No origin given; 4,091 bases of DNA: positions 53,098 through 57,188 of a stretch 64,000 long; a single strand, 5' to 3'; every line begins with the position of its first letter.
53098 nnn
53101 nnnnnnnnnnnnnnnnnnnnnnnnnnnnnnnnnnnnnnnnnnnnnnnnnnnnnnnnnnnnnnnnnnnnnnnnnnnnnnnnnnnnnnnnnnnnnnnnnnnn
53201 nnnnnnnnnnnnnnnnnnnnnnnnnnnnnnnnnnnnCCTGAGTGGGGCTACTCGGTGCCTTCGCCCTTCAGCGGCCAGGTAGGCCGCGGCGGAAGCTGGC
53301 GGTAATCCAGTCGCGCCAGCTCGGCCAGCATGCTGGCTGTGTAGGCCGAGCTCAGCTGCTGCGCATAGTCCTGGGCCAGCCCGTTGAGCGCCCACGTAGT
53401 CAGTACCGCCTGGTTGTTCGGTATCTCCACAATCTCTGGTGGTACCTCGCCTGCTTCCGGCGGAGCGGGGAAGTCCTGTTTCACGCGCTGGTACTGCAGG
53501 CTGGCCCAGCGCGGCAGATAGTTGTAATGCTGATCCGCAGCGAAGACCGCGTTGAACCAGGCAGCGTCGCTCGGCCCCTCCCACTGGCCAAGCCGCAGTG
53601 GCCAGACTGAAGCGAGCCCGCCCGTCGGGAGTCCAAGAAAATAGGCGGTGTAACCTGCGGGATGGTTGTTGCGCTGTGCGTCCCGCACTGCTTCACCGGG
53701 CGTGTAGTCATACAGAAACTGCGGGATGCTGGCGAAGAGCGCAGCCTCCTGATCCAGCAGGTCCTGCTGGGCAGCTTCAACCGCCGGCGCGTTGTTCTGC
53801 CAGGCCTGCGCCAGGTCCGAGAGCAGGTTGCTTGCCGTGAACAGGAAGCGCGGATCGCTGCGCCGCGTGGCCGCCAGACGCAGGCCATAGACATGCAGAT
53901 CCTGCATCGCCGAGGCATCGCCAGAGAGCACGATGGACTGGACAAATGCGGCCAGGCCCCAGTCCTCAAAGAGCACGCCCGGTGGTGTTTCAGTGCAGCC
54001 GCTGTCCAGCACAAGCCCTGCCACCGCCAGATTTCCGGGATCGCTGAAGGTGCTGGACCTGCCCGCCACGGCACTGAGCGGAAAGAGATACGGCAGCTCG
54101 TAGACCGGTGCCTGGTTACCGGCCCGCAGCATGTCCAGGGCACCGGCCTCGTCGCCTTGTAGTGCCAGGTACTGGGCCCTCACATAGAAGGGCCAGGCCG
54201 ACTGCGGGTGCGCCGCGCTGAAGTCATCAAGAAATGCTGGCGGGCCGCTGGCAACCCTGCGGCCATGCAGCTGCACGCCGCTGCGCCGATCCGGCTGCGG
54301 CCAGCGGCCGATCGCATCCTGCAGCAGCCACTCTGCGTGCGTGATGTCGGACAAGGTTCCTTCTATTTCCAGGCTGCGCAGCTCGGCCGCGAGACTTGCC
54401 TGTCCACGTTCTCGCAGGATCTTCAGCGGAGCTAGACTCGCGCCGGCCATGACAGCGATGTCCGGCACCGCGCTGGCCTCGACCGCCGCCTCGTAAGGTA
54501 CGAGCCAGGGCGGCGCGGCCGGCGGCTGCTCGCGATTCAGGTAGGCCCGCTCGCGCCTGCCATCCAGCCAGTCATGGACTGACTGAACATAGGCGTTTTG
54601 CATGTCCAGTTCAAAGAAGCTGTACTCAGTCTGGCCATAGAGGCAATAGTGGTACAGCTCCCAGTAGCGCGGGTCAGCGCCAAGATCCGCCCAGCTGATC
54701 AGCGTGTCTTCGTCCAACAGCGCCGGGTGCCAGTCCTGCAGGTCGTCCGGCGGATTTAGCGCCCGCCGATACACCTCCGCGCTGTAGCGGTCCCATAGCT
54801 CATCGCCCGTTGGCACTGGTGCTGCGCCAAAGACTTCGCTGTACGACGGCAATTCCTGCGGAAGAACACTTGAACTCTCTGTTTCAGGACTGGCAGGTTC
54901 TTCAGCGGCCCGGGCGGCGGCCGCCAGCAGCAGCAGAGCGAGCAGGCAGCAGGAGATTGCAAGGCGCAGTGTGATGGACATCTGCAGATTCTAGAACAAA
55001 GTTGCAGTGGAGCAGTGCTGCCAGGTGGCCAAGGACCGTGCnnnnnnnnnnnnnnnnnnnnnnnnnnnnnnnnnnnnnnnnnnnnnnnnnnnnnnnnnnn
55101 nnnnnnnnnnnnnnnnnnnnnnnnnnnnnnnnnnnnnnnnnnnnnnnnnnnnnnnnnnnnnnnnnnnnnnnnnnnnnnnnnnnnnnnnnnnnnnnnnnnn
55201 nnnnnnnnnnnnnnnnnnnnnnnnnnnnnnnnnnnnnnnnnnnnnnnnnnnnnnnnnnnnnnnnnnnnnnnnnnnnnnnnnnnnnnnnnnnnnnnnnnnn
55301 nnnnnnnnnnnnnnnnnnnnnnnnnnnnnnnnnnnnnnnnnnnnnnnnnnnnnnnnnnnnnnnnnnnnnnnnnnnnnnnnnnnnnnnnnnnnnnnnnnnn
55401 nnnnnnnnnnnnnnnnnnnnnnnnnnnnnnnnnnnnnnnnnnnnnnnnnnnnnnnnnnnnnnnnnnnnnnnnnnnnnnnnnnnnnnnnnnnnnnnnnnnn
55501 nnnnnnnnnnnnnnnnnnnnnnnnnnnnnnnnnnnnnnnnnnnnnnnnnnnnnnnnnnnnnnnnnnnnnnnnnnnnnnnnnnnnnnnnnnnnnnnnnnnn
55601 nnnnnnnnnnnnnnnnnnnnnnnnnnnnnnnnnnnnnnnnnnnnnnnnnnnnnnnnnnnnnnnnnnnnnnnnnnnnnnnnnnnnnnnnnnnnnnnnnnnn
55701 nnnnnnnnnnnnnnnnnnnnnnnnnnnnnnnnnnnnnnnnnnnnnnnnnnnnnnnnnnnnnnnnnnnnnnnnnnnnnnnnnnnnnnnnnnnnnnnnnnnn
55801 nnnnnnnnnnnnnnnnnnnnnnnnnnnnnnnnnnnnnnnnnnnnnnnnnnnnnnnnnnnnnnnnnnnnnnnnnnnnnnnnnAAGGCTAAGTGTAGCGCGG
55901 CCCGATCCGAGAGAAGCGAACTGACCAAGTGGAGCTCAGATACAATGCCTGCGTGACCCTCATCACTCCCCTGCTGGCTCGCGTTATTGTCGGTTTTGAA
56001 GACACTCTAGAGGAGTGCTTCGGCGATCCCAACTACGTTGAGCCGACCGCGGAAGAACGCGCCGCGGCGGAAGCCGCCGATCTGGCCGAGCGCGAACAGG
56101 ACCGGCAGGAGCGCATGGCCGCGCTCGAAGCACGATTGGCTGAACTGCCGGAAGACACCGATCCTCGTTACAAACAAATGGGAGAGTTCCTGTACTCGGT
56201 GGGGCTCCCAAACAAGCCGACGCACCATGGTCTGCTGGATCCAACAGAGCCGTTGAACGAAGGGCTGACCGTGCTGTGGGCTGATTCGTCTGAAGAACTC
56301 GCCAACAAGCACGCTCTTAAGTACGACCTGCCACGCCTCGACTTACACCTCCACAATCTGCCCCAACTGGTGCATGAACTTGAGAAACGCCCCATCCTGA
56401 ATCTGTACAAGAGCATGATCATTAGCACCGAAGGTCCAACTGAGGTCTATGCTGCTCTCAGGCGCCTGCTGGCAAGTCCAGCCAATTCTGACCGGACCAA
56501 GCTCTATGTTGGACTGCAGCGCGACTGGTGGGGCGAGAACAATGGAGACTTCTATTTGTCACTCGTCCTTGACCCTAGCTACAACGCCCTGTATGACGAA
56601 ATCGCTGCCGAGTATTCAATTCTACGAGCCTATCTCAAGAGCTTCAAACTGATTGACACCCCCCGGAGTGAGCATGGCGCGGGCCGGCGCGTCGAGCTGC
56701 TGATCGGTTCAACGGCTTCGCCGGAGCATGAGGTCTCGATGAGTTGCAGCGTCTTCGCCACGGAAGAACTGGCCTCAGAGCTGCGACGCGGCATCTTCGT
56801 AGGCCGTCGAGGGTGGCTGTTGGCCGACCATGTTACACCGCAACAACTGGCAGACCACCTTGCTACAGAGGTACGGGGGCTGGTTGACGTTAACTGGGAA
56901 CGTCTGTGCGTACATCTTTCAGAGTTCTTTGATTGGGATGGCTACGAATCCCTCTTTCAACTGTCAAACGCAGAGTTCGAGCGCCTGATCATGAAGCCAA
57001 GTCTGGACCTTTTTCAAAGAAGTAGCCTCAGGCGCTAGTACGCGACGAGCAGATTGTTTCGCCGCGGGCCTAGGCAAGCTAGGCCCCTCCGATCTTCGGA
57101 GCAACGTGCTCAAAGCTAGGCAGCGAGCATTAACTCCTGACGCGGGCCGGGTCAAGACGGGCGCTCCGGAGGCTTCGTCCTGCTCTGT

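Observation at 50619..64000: Four-member paralog family (A1-A4) within 14 kb sharing a TPR-like helix followed by a GN...ELP/FP motif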

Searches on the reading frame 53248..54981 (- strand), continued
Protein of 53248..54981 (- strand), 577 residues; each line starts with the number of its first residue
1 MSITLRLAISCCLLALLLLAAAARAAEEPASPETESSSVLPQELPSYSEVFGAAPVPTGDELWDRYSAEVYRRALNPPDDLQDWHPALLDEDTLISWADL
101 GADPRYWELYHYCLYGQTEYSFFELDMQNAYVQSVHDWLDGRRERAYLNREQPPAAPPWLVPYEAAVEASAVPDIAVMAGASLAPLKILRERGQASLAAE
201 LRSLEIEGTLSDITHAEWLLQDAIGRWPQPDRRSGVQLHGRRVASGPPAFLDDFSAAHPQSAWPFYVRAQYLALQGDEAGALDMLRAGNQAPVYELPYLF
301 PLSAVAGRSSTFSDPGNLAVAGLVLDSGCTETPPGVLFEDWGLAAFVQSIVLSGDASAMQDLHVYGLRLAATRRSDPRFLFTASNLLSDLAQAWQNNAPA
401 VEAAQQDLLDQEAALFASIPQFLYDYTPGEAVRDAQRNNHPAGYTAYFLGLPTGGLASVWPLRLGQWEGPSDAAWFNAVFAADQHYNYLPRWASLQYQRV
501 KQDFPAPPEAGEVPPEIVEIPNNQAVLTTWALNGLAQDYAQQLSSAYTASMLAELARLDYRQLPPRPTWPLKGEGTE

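Call 91: search_protein_families(library=pfam, alignment_id=A10, max_evalue=0.001)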
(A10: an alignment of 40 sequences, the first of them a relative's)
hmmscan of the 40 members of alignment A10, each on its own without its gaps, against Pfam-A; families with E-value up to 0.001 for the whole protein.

A. member 1, P0049 (612 aa): 0 families

B. families by the number of members that match (of 40 scanned): 5 families
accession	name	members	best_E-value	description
PF13431.12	TPR_17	2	3e-05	Tetratricopeptide repeat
PF14604.12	SH3_9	1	0.00022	Variant SH3 domain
PF13414.12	TPR_11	1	0.00023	TPR repeat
PF14559.12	TPR_19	1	0.00041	Tetratricopeptide repeat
PF13371.12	TPR_9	1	0.00045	Tetratricopeptide repeat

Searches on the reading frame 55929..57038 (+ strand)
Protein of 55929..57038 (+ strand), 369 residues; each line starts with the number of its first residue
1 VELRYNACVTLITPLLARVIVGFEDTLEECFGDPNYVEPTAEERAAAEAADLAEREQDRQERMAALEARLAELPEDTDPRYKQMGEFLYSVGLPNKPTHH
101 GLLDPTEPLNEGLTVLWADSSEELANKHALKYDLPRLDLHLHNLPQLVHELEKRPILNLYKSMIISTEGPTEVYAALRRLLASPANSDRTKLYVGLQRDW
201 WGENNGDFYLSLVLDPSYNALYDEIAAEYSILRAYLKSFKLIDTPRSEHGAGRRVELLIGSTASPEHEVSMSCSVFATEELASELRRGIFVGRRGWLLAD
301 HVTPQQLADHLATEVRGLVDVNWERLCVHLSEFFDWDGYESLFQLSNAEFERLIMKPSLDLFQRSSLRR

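Call 4: search_protein_families(library=pfam, proteins=[window:55929-57038:+], max_evalue=0.1)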
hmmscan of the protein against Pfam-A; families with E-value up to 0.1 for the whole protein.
window:55929-57038:+ (369 aa): 2 families
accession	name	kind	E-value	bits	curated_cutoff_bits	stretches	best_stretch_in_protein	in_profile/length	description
PF15586.11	Imm8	-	0.017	15.7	27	1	245-337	19-110/114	Immunity protein 8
PF18858.6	LPD39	-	0.023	14.8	27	0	33-84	95-146/198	Large polyvalent protein associated domain 39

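Call 7: search_protein_families(library=ncbifam, proteins=[window:55929-57038:+], max_evalue=0.1)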
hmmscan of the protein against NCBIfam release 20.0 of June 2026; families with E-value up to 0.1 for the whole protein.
window:55929-57038:+ (369 aa): 0 families

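Call 62: search_protein_families(library=padloc, proteins=[window:55929-57038:+], max_evalue=0.01)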
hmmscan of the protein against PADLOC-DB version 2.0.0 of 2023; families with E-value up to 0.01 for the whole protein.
window:55929-57038:+ (369 aa): 0 families

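Call 69: search_protein_families(library=pfam, proteins=[window:55929-57038:+], max_evalue=0.05)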
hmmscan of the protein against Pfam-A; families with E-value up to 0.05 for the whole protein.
window:55929-57038:+ (369 aa): 2 families
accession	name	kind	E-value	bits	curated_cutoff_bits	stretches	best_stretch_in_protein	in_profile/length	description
PF15586.11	Imm8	-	0.017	15.7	27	1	245-337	19-110/114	Immunity protein 8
PF18858.6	LPD39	-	0.023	14.8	27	0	33-84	95-146/198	Large polyvalent protein associated domain 39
